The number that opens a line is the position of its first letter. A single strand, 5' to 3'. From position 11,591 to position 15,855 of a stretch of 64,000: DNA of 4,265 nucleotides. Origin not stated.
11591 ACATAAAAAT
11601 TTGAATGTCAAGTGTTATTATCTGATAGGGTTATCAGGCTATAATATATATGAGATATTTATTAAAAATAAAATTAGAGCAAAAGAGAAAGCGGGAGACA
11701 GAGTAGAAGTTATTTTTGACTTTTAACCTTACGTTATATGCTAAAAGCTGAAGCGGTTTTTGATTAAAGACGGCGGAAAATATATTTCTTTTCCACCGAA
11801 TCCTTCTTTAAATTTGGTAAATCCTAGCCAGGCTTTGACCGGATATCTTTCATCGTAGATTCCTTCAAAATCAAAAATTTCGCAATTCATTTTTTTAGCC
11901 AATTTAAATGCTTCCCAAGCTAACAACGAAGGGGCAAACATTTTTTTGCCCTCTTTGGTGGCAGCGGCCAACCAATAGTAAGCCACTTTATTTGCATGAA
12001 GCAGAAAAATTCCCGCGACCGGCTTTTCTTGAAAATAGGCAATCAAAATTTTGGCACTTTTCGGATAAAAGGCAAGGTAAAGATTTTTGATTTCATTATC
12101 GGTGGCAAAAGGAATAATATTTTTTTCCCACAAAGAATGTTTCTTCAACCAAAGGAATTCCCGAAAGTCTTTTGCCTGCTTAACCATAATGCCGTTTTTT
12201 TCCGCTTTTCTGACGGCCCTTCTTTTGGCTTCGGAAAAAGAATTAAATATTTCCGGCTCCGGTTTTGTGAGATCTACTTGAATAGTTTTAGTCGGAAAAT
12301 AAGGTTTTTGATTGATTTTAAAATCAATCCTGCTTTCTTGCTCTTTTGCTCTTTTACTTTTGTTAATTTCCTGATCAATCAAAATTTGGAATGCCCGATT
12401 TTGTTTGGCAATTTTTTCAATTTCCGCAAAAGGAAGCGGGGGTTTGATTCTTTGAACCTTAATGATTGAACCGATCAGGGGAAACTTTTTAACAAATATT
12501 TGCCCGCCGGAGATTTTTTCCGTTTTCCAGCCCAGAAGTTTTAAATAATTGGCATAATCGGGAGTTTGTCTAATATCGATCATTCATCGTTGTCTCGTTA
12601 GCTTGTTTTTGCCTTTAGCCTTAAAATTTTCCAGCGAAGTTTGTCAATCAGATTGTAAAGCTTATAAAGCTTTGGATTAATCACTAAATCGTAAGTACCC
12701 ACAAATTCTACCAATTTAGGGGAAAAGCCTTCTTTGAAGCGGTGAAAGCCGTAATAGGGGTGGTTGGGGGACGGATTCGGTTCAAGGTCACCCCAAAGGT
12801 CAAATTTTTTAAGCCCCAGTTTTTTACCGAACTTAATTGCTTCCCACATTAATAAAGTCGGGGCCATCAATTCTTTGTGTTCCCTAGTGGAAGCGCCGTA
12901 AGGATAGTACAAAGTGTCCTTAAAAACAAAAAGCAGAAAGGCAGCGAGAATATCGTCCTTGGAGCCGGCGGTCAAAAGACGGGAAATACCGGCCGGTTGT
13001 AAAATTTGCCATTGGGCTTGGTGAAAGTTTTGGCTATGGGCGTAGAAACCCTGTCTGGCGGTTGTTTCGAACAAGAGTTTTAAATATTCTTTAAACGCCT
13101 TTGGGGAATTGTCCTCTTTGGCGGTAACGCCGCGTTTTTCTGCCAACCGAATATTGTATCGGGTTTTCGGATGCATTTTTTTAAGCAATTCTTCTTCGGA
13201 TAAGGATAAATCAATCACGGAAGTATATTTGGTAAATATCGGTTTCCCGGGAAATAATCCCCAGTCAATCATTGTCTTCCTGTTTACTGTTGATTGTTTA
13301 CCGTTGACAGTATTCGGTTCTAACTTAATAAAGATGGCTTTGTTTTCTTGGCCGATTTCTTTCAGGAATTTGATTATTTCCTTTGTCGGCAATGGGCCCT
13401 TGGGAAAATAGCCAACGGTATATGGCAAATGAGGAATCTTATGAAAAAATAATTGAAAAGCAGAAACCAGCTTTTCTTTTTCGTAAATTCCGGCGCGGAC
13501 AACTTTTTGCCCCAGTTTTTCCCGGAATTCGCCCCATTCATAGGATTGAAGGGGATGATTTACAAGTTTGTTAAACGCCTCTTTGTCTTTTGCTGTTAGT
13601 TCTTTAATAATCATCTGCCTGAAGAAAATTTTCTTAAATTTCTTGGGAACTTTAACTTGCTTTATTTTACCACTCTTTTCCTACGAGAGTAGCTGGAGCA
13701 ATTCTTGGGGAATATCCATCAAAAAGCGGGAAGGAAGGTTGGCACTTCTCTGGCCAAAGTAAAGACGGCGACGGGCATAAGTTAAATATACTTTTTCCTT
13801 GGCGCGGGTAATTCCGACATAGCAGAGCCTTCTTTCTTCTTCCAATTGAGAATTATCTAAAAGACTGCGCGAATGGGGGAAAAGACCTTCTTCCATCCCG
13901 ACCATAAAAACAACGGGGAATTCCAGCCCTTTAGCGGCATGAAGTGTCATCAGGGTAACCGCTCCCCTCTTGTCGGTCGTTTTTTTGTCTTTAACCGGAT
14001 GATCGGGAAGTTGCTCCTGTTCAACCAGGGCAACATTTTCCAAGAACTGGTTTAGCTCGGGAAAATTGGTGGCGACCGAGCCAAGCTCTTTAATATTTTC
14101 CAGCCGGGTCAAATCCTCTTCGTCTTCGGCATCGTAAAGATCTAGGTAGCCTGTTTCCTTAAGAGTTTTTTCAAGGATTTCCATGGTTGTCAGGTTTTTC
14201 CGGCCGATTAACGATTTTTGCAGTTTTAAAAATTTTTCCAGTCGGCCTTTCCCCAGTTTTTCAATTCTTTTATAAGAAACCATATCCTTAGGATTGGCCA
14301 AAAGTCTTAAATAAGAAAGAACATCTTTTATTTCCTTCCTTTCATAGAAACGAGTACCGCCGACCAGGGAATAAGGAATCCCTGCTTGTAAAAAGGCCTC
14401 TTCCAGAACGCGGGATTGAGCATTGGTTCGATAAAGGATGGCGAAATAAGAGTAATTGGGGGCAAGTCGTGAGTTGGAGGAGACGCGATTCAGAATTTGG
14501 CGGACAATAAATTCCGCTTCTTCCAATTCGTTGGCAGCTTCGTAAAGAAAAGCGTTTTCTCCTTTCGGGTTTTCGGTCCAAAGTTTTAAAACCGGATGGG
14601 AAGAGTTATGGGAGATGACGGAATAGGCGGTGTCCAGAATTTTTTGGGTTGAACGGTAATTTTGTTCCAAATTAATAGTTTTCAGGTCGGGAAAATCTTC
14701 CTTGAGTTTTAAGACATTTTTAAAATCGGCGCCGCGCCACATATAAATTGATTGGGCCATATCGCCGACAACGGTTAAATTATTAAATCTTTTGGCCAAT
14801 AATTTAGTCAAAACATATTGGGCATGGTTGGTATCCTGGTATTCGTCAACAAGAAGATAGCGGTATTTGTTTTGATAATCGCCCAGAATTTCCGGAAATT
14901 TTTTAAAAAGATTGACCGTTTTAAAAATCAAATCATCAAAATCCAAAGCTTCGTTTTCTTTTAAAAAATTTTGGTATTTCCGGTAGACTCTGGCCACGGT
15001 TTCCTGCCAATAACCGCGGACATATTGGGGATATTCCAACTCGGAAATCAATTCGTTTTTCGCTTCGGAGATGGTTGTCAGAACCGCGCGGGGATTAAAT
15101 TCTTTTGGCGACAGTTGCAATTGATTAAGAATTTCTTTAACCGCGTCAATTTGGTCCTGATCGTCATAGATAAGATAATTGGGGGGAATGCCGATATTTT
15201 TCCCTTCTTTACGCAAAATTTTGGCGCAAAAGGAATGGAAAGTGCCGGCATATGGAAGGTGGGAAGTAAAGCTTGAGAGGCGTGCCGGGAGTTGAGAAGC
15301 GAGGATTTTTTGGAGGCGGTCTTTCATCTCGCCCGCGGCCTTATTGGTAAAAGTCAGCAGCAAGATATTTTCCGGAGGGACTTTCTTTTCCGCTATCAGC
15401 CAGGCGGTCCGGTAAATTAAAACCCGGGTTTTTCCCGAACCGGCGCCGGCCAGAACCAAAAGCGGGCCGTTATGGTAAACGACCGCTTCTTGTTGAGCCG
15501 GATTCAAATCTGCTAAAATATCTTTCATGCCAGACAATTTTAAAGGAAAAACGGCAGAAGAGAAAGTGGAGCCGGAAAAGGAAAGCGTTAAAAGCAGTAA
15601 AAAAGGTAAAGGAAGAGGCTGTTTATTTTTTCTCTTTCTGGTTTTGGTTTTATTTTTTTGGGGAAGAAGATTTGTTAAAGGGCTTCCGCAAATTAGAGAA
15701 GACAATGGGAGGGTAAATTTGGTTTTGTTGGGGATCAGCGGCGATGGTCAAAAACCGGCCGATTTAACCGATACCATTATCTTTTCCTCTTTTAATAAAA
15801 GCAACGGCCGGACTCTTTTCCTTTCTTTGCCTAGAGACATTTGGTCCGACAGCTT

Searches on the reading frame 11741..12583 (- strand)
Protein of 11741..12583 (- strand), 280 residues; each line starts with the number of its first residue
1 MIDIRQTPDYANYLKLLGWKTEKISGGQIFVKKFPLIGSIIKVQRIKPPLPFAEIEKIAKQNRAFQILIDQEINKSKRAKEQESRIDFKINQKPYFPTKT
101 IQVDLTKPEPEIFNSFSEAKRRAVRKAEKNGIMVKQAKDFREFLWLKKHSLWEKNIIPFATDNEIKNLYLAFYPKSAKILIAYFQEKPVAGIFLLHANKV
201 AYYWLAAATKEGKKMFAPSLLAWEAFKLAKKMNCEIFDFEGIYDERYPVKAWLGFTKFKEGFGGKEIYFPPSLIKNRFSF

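Call 20: search_protein_families(library=pfam, proteins=[window:11741-12583:-], max_evalue=0.01)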
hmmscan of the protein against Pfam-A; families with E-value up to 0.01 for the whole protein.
window:11741-12583:- (280 aa): 2 families
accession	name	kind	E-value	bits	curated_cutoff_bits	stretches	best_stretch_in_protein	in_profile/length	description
PF02388.22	FemAB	-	6e-13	48.8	24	2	184-265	303-381/406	FemAB family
PF13480.13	Acetyltransf_6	-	8.2e-10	39.4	22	1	120-247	7-141/143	Acetyltransferase (GNAT) domain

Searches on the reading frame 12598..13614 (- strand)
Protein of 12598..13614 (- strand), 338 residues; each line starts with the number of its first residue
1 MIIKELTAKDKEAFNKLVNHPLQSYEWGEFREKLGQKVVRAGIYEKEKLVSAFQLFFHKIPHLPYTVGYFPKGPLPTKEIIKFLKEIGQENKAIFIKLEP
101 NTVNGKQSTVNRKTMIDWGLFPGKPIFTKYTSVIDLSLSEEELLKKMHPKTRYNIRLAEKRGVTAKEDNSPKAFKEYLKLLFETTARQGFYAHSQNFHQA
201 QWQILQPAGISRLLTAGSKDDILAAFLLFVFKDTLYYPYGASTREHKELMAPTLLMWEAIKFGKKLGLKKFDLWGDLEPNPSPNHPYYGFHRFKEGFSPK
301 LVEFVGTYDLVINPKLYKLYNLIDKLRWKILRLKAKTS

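Call 20: search_protein_families(library=pfam, proteins=[window:12598-13614:-], max_evalue=0.01)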
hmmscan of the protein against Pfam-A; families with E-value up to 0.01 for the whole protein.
window:12598-13614:- (338 aa): 2 families
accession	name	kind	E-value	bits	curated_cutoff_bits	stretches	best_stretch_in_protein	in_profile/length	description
PF02388.22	FemAB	-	4e-37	128.5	24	3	218-325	303-406/406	FemAB family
PF13480.13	Acetyltransf_6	-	1.6e-13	51.5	22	1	150-275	2-136/143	Acetyltransferase (GNAT) domain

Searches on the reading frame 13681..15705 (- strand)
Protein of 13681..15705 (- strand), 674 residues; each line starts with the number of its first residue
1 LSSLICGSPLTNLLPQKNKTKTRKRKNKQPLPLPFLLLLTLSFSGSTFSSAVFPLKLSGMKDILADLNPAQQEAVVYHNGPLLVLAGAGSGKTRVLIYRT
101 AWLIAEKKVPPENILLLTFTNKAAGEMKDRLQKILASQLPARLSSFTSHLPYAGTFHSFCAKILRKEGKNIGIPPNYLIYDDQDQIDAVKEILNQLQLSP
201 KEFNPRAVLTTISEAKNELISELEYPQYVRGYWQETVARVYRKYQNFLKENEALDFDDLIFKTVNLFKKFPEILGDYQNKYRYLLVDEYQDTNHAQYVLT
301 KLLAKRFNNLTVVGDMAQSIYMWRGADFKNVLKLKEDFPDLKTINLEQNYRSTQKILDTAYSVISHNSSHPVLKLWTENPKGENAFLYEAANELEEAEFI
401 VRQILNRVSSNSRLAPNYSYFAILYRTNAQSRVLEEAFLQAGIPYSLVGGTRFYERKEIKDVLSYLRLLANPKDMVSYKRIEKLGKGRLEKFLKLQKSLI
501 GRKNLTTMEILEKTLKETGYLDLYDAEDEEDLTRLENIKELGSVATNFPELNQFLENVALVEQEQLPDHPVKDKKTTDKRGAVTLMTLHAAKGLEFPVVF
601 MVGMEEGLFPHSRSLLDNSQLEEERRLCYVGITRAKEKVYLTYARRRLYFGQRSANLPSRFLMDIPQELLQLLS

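Call 20: search_protein_families(library=pfam, proteins=[window:13681-15705:-], max_evalue=0.01)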
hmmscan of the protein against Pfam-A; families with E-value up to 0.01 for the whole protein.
window:13681-15705:- (674 aa): 6 families
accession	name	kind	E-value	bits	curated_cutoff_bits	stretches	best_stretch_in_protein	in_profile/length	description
PF00580.27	UvrD-helicase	-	4.2e-89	299.3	23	1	67-339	1-271/271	UvrD/REP helicase N-terminal domain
PF13361.12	UvrD_C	-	4.3e-68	230.7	25.6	2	344-482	1-135/350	UvrD-like helicase C-terminal domain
PF13245.12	AAA_19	-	2.1e-22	80.2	25.1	1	71-322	1-132/134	AAA domain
PF13538.12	UvrD_C_2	-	7.2e-11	42.2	27.4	1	583-642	2-52/52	UvrD-like helicase C-terminal domain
PF01443.25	Viral_helicase1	-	5.5e-07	30.1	21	0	257-327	37-105/228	Viral superfamily 1 RNA helicase core domain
PF13604.12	AAA_30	-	2.9e-05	24.3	27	0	67-131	2-66/191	AAA domain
